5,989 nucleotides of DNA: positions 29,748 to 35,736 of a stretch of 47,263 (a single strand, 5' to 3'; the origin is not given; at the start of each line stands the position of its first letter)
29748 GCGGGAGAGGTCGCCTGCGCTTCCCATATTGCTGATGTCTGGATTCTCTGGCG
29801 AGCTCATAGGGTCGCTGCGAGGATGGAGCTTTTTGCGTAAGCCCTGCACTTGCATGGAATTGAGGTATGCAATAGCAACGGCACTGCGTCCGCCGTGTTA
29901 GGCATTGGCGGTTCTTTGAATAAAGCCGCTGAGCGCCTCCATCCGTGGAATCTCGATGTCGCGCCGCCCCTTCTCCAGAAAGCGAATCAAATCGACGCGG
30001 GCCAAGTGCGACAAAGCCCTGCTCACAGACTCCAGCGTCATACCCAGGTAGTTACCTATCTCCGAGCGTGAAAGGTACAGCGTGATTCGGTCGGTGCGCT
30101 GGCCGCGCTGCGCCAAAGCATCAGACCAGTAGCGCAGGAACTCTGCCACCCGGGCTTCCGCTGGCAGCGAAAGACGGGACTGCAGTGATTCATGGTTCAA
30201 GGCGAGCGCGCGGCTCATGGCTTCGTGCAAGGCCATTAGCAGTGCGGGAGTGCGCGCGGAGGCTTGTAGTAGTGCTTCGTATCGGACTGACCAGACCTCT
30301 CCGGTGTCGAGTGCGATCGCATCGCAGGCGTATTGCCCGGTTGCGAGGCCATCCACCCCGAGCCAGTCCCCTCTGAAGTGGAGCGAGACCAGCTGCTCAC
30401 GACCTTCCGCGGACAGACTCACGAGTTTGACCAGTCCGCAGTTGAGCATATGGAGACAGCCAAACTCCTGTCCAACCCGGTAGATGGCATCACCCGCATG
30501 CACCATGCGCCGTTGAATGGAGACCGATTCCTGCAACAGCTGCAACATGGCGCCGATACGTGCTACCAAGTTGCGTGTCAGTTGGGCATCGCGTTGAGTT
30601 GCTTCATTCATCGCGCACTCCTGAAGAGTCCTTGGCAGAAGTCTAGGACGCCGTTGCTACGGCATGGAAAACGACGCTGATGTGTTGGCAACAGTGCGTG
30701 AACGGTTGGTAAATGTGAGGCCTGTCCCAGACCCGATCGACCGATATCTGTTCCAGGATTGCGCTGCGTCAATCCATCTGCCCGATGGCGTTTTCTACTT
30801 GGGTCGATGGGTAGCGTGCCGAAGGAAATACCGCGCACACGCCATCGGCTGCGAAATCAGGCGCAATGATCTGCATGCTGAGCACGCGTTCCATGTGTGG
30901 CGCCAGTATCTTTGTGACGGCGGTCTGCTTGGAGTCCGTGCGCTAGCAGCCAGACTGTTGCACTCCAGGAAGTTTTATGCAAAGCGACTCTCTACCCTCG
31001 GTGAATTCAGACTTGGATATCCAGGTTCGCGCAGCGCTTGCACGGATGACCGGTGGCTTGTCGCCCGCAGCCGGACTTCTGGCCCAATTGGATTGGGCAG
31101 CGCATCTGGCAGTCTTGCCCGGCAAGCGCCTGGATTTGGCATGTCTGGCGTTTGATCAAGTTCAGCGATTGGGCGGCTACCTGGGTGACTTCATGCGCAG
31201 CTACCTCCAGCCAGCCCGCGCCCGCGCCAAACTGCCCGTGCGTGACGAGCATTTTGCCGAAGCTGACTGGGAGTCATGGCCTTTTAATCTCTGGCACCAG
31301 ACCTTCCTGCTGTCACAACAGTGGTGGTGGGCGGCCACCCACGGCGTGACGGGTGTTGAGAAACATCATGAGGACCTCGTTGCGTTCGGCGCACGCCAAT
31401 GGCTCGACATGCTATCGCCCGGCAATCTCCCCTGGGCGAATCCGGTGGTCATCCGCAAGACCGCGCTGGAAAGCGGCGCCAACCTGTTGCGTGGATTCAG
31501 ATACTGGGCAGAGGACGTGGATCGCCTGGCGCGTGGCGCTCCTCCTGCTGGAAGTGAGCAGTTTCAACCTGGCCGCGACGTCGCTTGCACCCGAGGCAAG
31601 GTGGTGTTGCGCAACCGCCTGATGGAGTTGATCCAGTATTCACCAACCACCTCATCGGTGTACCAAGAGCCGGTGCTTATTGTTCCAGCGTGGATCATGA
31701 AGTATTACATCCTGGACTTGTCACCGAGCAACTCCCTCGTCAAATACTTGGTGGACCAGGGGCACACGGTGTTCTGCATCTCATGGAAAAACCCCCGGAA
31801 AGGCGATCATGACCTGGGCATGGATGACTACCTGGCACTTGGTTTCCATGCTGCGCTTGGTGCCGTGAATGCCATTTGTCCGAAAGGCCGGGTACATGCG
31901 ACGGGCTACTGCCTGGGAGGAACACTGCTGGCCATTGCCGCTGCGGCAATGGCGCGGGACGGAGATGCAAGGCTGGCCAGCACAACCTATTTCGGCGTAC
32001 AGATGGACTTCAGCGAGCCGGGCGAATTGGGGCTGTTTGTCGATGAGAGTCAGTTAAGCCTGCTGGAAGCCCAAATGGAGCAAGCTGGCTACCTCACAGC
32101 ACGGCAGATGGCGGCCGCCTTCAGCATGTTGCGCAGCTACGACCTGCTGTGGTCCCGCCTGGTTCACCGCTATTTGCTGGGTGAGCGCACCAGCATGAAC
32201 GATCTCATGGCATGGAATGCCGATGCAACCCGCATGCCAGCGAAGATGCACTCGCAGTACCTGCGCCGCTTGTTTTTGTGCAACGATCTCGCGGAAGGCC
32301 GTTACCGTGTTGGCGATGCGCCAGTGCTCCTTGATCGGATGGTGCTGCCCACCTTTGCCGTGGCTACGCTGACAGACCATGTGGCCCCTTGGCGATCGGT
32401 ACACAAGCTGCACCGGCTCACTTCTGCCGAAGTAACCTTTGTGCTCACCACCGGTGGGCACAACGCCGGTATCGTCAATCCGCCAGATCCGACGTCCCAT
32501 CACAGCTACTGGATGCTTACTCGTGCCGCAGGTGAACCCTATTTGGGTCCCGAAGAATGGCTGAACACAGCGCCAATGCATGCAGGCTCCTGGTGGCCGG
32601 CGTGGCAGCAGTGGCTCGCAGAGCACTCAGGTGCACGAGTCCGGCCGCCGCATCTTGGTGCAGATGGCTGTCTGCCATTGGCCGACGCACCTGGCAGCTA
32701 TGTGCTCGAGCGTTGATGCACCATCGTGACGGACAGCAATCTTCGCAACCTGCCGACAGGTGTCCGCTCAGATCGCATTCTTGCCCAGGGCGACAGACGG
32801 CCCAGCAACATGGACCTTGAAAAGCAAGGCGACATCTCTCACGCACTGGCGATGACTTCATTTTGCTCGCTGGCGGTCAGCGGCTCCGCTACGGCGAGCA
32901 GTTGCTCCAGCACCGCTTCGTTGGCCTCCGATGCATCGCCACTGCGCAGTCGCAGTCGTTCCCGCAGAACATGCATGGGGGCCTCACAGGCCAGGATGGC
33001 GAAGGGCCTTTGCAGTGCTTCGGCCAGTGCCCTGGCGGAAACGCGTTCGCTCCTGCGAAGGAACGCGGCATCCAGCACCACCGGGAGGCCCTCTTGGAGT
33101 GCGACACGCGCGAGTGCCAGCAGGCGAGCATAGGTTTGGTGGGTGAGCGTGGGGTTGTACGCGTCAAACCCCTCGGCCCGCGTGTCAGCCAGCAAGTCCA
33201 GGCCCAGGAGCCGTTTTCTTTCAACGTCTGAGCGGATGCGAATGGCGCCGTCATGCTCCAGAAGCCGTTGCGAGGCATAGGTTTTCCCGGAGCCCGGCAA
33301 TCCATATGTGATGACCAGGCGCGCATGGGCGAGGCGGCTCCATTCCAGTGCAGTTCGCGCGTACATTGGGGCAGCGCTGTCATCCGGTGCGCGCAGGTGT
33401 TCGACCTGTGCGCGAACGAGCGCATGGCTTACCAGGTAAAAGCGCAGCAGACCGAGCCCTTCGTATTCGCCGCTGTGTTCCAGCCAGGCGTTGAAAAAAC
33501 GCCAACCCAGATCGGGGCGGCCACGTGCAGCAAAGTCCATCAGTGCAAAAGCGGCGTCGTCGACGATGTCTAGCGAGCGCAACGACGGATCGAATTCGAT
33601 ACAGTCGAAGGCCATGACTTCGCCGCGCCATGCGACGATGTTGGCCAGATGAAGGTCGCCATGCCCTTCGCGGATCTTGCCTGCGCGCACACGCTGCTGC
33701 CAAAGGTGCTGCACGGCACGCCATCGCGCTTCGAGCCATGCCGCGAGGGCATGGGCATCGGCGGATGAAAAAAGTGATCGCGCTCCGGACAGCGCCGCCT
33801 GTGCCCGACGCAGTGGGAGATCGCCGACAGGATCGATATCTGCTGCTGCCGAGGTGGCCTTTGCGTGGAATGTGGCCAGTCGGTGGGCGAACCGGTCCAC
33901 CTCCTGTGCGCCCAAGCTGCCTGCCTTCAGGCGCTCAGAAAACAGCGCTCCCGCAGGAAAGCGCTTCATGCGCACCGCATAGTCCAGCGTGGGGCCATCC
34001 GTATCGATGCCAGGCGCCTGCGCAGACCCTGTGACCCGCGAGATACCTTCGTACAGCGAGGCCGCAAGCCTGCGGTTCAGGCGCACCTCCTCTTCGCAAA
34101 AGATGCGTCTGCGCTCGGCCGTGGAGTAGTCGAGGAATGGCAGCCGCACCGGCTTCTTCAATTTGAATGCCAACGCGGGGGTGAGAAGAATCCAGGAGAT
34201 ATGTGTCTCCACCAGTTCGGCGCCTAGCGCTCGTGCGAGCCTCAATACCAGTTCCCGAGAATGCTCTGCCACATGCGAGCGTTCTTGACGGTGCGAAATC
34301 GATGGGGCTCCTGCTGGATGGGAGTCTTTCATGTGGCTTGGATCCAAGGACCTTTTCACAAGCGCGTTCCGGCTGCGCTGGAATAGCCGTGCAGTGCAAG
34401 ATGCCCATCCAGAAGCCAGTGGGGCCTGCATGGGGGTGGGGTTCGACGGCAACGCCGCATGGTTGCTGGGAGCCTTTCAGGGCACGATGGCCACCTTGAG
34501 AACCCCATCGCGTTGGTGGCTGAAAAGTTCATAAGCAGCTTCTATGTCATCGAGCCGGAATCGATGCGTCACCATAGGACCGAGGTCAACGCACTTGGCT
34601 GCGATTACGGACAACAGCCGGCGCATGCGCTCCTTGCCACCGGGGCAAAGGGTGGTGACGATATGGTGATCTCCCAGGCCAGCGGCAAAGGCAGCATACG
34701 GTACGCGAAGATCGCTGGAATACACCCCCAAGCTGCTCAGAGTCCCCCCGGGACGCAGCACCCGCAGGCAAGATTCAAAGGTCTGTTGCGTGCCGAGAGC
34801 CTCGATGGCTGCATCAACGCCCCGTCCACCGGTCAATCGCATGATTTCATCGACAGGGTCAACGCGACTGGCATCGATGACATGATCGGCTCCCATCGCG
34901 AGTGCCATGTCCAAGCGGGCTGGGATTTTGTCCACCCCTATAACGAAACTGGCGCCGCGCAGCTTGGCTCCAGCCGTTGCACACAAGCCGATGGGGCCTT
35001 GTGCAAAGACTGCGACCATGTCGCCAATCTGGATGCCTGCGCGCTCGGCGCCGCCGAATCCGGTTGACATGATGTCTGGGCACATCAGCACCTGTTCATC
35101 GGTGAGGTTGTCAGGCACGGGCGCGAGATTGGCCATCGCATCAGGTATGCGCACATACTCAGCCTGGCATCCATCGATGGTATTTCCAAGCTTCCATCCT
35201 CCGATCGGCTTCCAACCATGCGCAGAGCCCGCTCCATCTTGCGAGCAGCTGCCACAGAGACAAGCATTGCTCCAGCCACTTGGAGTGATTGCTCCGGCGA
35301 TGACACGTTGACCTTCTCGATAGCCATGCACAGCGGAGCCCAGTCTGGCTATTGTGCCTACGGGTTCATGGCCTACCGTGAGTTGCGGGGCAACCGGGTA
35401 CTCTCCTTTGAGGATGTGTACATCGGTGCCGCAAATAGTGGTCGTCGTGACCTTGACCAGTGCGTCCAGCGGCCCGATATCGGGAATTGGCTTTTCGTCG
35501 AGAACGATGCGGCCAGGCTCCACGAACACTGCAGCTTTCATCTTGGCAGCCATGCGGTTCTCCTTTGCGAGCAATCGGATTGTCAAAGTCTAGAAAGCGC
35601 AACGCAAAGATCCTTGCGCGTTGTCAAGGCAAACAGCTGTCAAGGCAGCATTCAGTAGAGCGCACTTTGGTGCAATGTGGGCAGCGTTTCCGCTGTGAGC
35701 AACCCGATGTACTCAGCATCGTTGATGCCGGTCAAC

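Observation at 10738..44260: A 33.5-kb lower-GC island at tRNA-Lys carries a complete hypoxia/dormancy-type stress regulon (lxa-like, DosR-like) and no mobility genes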

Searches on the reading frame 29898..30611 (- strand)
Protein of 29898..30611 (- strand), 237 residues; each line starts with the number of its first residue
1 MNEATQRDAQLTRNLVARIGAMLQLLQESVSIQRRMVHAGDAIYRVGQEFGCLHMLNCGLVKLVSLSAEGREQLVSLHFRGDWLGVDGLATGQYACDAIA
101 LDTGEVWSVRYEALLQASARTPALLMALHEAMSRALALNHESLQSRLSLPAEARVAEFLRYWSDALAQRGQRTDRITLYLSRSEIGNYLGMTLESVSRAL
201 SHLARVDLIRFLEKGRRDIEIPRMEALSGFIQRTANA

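Call 7: search_protein_families(library=pfam, proteins=[window:29898-30611:-])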
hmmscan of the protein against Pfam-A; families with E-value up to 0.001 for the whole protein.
window:29898-30611:- (237 aa): 3 families
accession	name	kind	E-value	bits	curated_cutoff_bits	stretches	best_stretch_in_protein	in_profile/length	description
PF13545.12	HTH_Crp_2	-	2.9e-15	56.4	27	1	153-228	1-68/70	Crp-like helix-turn-helix domain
PF00027.35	cNMP_binding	-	2e-13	50.5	27.5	1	35-118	2-86/89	Cyclic nucleotide-binding domain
PF00325.26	Crp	-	2.6e-08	33.9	21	1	178-209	1-32/32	Bacterial regulatory proteins, crp family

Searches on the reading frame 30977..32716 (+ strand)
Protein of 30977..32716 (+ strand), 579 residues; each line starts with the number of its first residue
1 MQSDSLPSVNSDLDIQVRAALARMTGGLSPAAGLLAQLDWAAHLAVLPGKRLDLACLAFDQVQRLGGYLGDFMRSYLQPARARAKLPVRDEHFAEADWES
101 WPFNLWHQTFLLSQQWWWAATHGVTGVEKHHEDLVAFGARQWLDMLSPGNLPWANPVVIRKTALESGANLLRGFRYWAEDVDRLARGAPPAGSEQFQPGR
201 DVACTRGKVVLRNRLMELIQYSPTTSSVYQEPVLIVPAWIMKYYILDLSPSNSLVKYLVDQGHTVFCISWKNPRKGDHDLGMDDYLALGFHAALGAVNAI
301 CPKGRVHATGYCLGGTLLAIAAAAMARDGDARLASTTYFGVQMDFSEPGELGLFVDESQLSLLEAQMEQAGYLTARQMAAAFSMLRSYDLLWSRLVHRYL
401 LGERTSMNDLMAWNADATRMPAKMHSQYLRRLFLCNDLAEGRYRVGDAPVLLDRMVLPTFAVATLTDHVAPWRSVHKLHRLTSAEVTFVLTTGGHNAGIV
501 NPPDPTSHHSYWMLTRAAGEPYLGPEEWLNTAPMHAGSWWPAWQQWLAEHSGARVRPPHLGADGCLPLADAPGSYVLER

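Call 7: search_protein_families(library=pfam, proteins=[window:30977-32716:+])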
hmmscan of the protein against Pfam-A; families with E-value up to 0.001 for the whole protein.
window:30977-32716:+ (579 aa): 3 families
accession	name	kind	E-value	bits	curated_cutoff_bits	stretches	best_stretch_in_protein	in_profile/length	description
PF07167.19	PhaC_N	-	1.1e-49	168.9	23.7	1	89-258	1-173/173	Poly-beta-hydroxybutyrate polymerase (PhaC) N-terminus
PF12551.13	PHBC_N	-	3.2e-16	59.3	25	1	12-50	5-43/43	Poly-beta-hydroxybutyrate polymerase N terminal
PF00561.26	Abhydrolase_1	-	8.3e-12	45.7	25.8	1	232-502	2-245/245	alpha/beta hydrolase fold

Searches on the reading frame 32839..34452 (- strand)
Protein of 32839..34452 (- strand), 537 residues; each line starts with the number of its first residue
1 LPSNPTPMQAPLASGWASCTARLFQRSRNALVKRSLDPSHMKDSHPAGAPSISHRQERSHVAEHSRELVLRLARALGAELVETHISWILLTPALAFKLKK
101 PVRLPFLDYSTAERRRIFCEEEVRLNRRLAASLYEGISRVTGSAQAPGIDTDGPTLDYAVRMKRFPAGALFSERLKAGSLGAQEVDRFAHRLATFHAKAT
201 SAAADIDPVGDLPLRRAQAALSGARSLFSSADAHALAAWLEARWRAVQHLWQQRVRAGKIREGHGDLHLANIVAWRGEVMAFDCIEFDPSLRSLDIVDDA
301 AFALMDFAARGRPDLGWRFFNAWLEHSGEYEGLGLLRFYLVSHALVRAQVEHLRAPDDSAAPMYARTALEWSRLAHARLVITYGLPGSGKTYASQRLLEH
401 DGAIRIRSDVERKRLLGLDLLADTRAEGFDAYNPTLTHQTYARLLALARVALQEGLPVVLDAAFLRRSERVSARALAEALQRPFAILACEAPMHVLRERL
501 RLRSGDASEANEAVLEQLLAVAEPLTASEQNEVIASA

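Call 7: search_protein_families(library=pfam, proteins=[window:32839-34452:-])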
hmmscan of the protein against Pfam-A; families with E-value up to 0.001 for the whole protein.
window:32839-34452:- (537 aa): 1 family
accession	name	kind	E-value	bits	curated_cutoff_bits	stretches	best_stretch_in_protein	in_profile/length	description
PF13671.12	AAA_33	-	9.6e-33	113.9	27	1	379-525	1-143/143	AAA domain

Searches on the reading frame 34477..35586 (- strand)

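Call 7: search_protein_families(library=pfam, proteins=[window:34477-35586:-])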
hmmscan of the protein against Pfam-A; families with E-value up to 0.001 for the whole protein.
window:34477-35586:- (369 aa): 4 families
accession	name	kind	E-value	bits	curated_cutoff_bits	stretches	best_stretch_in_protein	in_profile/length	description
PF00107.32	ADH_zinc_N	-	1.9e-28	99.4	31.8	1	198-328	1-127/129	Zinc-binding dehydrogenase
PF08240.17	ADH_N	-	7.7e-21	74.7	23.5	1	39-159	2-104/104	Alcohol dehydrogenase GroES-like domain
PF13602.12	ADH_zinc_N_2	-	2.3e-11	45.2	27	1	231-358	1-126/134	Zinc-binding dehydrogenase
PF16912.11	Glu_dehyd_C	-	6.9e-06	26.1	34.9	1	191-353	34-199/211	Glucose dehydrogenase C-terminus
